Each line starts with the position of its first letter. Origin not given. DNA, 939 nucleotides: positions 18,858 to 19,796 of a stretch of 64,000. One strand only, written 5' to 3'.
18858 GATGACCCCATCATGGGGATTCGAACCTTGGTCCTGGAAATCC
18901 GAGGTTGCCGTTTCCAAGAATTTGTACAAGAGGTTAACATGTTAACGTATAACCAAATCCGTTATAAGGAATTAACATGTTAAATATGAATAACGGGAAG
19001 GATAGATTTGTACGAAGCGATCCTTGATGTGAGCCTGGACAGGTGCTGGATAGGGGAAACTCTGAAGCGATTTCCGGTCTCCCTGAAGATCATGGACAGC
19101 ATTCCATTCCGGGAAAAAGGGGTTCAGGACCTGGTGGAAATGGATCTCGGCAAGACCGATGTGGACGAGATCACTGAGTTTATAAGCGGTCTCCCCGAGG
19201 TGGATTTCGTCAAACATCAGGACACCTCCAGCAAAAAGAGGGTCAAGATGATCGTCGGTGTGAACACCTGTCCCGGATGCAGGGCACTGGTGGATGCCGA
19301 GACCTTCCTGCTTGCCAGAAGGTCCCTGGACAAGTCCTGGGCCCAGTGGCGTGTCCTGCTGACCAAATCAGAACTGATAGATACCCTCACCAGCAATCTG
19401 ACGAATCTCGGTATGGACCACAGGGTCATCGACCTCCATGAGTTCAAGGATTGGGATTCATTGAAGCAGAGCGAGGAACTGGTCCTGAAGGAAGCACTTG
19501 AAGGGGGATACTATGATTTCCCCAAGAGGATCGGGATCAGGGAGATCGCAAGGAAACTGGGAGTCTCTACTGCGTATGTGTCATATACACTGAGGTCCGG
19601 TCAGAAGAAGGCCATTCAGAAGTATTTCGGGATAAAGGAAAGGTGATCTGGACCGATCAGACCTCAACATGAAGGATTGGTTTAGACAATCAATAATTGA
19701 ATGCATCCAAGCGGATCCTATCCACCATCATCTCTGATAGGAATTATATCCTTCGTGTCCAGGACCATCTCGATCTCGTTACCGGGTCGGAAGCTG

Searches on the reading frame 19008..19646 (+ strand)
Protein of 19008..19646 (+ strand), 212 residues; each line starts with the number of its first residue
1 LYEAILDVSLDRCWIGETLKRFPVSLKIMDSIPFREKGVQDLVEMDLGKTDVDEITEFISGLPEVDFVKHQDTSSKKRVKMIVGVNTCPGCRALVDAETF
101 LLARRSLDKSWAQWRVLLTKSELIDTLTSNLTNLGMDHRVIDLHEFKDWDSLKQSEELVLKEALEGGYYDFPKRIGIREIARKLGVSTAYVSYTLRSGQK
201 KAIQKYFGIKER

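Call 42: search_protein_families(library=pfam, proteins=[window:19008-19646:+], max_evalue=0.00001)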
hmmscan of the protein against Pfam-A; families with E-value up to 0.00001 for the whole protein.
window:19008-19646:+ (212 aa): 1 family
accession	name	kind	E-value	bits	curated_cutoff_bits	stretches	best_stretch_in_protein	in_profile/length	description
PF04967.18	HTH_10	-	2.1e-12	47.1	23.1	1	156-202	5-51/53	HTH DNA binding domain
